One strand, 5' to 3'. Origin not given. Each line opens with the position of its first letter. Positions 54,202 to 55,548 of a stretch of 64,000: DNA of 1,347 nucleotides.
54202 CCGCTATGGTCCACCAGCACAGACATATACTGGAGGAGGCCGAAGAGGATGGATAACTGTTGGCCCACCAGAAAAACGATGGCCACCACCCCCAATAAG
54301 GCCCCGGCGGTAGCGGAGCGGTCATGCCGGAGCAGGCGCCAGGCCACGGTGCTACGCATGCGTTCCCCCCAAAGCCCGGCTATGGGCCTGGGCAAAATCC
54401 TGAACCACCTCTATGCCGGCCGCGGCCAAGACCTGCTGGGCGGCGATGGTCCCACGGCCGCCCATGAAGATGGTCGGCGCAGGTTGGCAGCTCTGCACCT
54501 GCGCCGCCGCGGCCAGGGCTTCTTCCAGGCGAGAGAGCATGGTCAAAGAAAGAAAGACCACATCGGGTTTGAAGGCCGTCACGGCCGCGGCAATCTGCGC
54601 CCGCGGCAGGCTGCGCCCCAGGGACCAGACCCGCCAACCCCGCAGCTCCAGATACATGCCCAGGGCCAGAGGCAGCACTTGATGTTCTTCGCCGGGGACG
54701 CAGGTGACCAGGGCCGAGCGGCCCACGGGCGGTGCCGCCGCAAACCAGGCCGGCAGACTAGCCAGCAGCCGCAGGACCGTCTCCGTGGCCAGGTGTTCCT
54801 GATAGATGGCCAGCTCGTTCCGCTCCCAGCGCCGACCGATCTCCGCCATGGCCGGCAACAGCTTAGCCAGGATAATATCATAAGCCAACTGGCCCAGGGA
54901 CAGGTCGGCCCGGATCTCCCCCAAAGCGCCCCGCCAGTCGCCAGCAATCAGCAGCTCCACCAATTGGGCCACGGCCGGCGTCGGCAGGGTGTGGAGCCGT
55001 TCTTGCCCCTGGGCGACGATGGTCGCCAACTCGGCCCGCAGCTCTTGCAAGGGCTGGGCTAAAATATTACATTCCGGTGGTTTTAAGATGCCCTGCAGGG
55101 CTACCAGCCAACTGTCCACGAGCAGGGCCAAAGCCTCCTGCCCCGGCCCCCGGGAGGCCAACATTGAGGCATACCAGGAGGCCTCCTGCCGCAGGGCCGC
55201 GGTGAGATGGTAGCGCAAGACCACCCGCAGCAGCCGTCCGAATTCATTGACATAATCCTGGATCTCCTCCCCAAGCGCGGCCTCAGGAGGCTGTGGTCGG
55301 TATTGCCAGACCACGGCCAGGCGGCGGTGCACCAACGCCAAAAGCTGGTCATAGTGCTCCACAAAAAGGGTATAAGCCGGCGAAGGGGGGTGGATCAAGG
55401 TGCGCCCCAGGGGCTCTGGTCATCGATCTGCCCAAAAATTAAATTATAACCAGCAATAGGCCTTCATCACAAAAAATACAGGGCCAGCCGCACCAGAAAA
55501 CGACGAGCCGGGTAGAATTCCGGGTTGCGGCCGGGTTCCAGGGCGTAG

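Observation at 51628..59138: Tightly coupled five-gene cluster: FecR-TPR-barrel giant, orphan B12-binding sensor module and a DevCAB-like ABC exporter without a TolC gene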

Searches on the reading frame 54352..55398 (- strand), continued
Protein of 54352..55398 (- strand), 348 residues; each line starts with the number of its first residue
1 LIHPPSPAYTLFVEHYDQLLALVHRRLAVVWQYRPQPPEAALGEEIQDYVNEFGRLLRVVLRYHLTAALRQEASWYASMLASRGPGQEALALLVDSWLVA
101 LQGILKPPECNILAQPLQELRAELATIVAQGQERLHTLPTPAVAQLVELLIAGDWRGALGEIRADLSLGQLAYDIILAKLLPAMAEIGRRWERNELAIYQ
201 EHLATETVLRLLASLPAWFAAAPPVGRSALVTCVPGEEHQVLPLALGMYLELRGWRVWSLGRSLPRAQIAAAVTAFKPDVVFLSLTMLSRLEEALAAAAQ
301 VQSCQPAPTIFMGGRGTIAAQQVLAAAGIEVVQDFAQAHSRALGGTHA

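Call 26: search_solved_structures(query=A1, max_evalue=1, show_alignments=3)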
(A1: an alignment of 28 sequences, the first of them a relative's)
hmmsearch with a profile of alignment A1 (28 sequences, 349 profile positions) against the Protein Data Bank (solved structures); distinct sequences matched with E-value up to 1: 29.
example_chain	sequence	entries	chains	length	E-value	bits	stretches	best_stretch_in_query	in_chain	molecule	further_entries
8j2x_A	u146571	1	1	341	8.9e-23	84.1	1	142-316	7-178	Cobalamin-binding protein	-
8j2w_A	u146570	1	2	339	1.1e-22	83.8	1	143-316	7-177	Cobalamin-binding protein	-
8jbs_A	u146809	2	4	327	3.8e-22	82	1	144-315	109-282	Putative cobalamin binding protein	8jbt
3whp_A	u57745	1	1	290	6.4e-19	71.4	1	135-319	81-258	Probable transcriptional regulator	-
5c8d_A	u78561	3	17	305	7.4e-19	71.2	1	135-319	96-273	Light-dependent transcriptional regulator CarH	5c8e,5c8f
8c31_A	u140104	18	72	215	1.2e-18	70.5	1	144-319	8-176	Probable transcriptional regulator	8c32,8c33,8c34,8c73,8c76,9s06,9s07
5c8a_A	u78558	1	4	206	1.3e-18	70.4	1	145-319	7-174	Light-dependent transcriptional regulator CarH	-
8c35_A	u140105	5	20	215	2.1e-18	69.7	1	144-319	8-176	Probable transcriptional regulator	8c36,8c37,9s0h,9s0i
8j2y_A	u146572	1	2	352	5.8e-17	64.9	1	145-316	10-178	GGDEF domain-containing protein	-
9cbp_A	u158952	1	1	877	3e-16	62.6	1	116-316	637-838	Methionine synthase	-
8ssd_A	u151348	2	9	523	1.4e-15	60.4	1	145-316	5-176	Methionine synthase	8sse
9cbq_A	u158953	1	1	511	1.7e-15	60.1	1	143-316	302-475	Methionine synthase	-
8ssc_A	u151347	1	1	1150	1.8e-15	60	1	143-316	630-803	Methionine synthase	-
9cbr_A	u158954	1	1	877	2.5e-15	59.6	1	116-316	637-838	Methionine synthase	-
9cbo_A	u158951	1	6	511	6.4e-15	58.2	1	143-316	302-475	Methionine synthase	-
7te2_A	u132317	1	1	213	3.1e-08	36.3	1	144-333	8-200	AerR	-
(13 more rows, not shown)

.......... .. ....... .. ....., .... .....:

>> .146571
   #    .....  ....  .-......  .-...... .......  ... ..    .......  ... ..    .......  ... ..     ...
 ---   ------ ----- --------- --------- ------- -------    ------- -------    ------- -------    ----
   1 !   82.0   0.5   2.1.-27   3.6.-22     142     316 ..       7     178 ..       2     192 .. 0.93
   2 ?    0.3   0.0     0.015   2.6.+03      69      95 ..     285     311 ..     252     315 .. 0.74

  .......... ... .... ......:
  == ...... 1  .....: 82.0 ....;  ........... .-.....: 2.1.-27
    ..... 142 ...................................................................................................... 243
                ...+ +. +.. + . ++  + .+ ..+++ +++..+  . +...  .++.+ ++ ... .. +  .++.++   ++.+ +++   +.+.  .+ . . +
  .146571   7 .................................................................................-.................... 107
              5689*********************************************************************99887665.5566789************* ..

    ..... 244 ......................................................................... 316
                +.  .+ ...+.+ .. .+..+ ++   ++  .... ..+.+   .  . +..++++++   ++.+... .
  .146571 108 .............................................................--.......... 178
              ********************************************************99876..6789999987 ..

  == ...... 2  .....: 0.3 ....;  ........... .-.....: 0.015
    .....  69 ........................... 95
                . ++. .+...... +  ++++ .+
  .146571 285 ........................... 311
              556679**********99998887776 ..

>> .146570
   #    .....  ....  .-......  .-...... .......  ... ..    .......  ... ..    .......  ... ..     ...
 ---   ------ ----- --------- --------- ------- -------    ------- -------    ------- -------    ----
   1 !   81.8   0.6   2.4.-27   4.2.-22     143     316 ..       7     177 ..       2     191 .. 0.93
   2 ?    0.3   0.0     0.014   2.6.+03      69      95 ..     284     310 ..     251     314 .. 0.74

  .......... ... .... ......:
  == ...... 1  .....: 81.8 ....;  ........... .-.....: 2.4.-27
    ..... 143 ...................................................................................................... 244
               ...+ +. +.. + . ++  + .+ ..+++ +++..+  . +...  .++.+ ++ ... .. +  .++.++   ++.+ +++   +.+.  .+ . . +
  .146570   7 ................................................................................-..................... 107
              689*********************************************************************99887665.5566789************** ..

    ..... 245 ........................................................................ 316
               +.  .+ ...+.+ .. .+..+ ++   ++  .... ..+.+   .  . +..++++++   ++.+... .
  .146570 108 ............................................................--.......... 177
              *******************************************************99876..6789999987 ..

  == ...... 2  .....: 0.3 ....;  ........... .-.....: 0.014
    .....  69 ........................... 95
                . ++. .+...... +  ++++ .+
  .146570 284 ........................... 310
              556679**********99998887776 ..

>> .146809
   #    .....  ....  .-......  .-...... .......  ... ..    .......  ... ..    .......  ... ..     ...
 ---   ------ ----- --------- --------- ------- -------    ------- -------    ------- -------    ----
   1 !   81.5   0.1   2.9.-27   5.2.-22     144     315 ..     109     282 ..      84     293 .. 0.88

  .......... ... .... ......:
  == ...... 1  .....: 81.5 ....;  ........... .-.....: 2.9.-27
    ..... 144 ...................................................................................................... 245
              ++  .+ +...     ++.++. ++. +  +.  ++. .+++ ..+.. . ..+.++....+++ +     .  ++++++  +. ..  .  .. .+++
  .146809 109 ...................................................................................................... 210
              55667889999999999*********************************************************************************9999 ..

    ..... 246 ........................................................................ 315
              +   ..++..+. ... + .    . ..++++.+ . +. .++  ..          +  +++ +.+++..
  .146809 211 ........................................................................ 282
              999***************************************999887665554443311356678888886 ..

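Call 28: find_related_loci(query=A1, collection=genome_contigs, flank=8000)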
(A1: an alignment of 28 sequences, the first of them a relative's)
Query A1 (348 aa) in genome_contigs; peptide patterns used: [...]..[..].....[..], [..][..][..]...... (x = any residue, [..] = any of these).
56 stretches matched a pattern; 33 encode a relative of the query (tblastn E <= 1e-3); 33 distinct loci.
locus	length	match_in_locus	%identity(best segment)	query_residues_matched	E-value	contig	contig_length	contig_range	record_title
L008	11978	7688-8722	58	1-345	3e-117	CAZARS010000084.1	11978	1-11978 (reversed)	MAG TPA_asm: uncultured Desulfobacca sp. isolate binchicken_co135_197 genome assembly, contig: NODE_7307_length_11978_co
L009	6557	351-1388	53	1-346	8e-109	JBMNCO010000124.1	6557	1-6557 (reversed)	MAG: Desulfatiglandales bacterium isolate Bins.026 NODE_15315, whole genome shotgun sequence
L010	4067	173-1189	47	8-346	2e-104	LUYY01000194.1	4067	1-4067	MAG: Bacteroidales bacterium Bact_07 Bact_07_contig_42574, whole genome shotgun sequence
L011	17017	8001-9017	52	12-348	1e-103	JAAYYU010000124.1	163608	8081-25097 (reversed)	MAG: Candidatus Anammoximicrobium sp. isolate AS06rmzACSIP_251 176521_AS06, whole genome shotgun sequence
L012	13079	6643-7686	49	1-348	4e-102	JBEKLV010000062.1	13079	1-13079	MAG: Bacteroidota bacterium isolate SPRUCE 379 SPRUCE_379_62, whole genome shotgun sequence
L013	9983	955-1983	49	1-343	2e-97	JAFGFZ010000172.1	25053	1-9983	MAG: Pirellulales bacterium isolate Zod_Metabat.1355 k87_2534733, whole genome shotgun sequence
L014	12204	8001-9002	51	11-344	2e-95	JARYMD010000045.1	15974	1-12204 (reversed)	MAG: Verrucomicrobiota bacterium isolate A05DMB-I-23 NODE_45_length_15974_cov_3.106687, whole genome shotgun sequence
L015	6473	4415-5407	50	12-342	7e-95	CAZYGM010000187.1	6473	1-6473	MAG TPA_asm: uncultured Planctomycetales bacterium isolate binchicken_co43_202 genome assembly, contig: NODE_20828_lengt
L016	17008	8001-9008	44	11-346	2e-91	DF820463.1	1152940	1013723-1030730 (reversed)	Bacterium UASB270 DNA, scaffold: UASB270_scaffold_1, whole genome shotgun sequence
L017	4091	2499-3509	46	7-343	7e-89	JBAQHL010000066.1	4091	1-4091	MAG: Desulfobaccales bacterium isolate MFD09338_ilm_asm_bin2 k127_1090, whole genome shotgun sequence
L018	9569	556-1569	55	5-344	2e-88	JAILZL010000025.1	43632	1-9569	MAG: Syntrophobacterales bacterium isolate HOT.CON.10 NODE_811_length_43632_cov_11.642016, whole genome shotgun sequence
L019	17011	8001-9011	46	7-343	1e-88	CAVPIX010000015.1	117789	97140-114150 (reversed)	MAG: uncultured delta proteobacterium isolate MFD00032.bin.1.71 genome assembly, contig: contig_58262, whole genome shot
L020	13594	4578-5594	47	8-345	4e-87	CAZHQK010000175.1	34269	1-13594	MAG TPA_asm: uncultured Acidobacteriota bacterium isolate SRP231805_co4_31 genome assembly, contig: k141_306966, whole g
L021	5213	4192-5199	44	5-339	8e-87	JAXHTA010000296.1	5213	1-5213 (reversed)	MAG: Thermodesulfobacteriota bacterium isolate MAG12_tar_biofilm MAG12_296, whole genome shotgun sequence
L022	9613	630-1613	45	12-339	2e-86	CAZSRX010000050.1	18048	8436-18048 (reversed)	MAG TPA_asm: uncultured Bacteroidota bacterium isolate binchicken_co135_74 genome assembly, contig: NODE_4891_length_180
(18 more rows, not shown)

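Call 31: predict_structure(alignment_id=A1)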
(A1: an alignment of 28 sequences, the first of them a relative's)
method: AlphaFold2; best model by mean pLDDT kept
length: 348 residues; sequences in the alignment: 28
mean_pLDDT: 91.5   pTM: 0.88
mean pLDDT of the five models: 91.5, 91.1, 90.8, 89.7, 89.4
residues with pLDDT >= 90: 271; 70-90: 63; 50-70: 10; < 50: 4
segments of 3 or more residues with pLDDT < 50: 346-348
pLDDT, mean of each block of 10 residues (from residue 1): 84 98 91 65 77 96 94 88 81 96 97 97 92 87 97 97 94 95 95 90 96 89 92 92 95 96 93 98 95 97 96 94 96 95 66
secondary structure, 60 per line:
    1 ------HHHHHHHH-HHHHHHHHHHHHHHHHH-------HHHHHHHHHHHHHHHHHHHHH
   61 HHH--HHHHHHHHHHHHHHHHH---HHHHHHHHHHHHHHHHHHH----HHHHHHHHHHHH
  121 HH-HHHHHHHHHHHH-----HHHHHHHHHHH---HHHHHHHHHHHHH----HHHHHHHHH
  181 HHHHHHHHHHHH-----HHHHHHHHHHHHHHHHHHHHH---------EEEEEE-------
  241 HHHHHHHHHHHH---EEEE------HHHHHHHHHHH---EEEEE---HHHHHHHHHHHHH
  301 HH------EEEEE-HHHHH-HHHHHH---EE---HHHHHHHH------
elements in order: H7-14 H16-32 H40-63 H66-82 H86-104 H109-122 H124-135 H141-151 H155-167 H172-192 H198-218 E228-233 H241-252 E256-259 H266-276 E280-284 H288-302 E309-313 H315-319 H321-326 H335-342

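Call 34: fold_search(model_id=the predicted structure, library=pdb)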
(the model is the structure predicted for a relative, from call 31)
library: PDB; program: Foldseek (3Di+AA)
matches with E <= 10: 1071; with E <= 0.001: 98
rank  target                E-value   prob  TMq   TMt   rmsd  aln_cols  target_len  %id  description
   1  5c8e_F                5.1e-10  1.00  0.48  0.61  12.6       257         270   24  Crystal structure of Thermus thermophilus CarH bound to adenosylcobalamin and a 26-bp DNA segment (released 2015-09-30)
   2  5c8e_G                5.1e-10  1.00  0.47  0.58  13.7       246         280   25  Crystal structure of Thermus thermophilus CarH bound to adenosylcobalamin and a 26-bp DNA segment (released 2015-09-30)
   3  5c8e_A                6.2e-10  1.00  0.47  0.58  16.7       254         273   23  Crystal structure of Thermus thermophilus CarH bound to adenosylcobalamin and a 26-bp DNA segment (released 2015-09-30)
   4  5c8e_E                7.1e-10  1.00  0.47  0.59  17.3       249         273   23  Crystal structure of Thermus thermophilus CarH bound to adenosylcobalamin and a 26-bp DNA segment (released 2015-09-30)
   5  5c8e_B                7.8e-10  1.00  0.48  0.59  12.3       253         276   25  Crystal structure of Thermus thermophilus CarH bound to adenosylcobalamin and a 26-bp DNA segment (released 2015-09-30)
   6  5c8e_C                8.6e-10  1.00  0.47  0.58  13.7       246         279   24  Crystal structure of Thermus thermophilus CarH bound to adenosylcobalamin and a 26-bp DNA segment (released 2015-09-30)
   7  5c8f                  9.0e-10  1.00  0.44  0.55  17.6       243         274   26  Crystal structure of light-exposed full-length Thermus thermophilus CarH bound to cobalamin (released 2015-09-30)
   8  5c8d_F                9.0e-10  1.00  0.48  0.60  17.8       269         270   22  Crystal structure of full-length Thermus thermophilus CarH bound to adenosylcobalamin (dark state) (released 2015-09-30)
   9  5c8d_H                9.5e-10  1.00  0.48  0.59  18.4       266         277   25  Crystal structure of full-length Thermus thermophilus CarH bound to adenosylcobalamin (dark state) (released 2015-09-30)
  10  8c76_B                1.1e-09  1.00  0.45  0.76   4.3       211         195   25  Light-state 2.5 Angstrom wild-type X-ray crystal structure of the cobalamin binding domain belonging to a light-depend (released 2023-08-09)
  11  8j2w_B                1.2e-09  1.00  0.53  0.56   2.2       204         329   28  Saccharothrix syringae photocobilins protein, dark state (released 2024-04-10)
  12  5c8d_G                1.3e-09  1.00  0.48  0.62  18.8       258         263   26  Crystal structure of full-length Thermus thermophilus CarH bound to adenosylcobalamin (dark state) (released 2015-09-30)
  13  5c8d_A                1.6e-09  1.00  0.47  0.72  13.6       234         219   24  Crystal structure of full-length Thermus thermophilus CarH bound to adenosylcobalamin (dark state) (released 2015-09-30)
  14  8c76_A                1.7e-09  1.00  0.46  0.77   4.8       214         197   24  Light-state 2.5 Angstrom wild-type X-ray crystal structure of the cobalamin binding domain belonging to a light-depend (released 2023-08-09)
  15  3whp                  2.3e-09  1.00  0.43  0.72   3.8       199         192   28  Crystal structure of the C-terminal domain of Themus thermophilus LitR in complex with cobalamin (released 2014-09-03)
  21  8j2w_A                4.3e-09  1.00  0.53  0.56   2.3       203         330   28  Saccharothrix syringae photocobilins protein, dark state (released 2024-04-10)
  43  8j2x                  1.2e-08  1.00  0.52  0.54   2.2       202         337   29  Saccharothrix syringae photocobilins protein, light state (released 2024-04-10)
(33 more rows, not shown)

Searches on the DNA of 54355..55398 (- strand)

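Call 56: search_rna_families(sources=[L001, L003, L004, L005, L006, L008, L011, L012, L014], threshold=gathering)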
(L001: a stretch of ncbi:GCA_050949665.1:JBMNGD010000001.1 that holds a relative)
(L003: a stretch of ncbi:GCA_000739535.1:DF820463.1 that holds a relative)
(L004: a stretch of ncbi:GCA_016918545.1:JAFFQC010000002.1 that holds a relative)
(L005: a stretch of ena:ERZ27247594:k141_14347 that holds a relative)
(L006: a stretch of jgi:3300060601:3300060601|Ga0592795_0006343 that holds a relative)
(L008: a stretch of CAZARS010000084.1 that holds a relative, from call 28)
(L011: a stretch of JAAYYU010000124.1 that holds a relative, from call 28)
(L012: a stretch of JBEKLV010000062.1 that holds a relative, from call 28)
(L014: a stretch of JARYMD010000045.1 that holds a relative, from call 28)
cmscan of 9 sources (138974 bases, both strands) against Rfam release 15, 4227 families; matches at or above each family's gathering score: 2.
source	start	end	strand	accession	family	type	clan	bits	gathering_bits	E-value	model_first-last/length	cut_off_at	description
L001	1320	1554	+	RF02005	group-II-D1D4-6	Intron;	CL00102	106.9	49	6.3e-29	1-225/225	no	Group II catalytic intron D1-D4-6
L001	3118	3273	+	RF00029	Intron_gpII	Intron;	-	45.9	40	1.7e-05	1-77/77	no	Group II catalytic intron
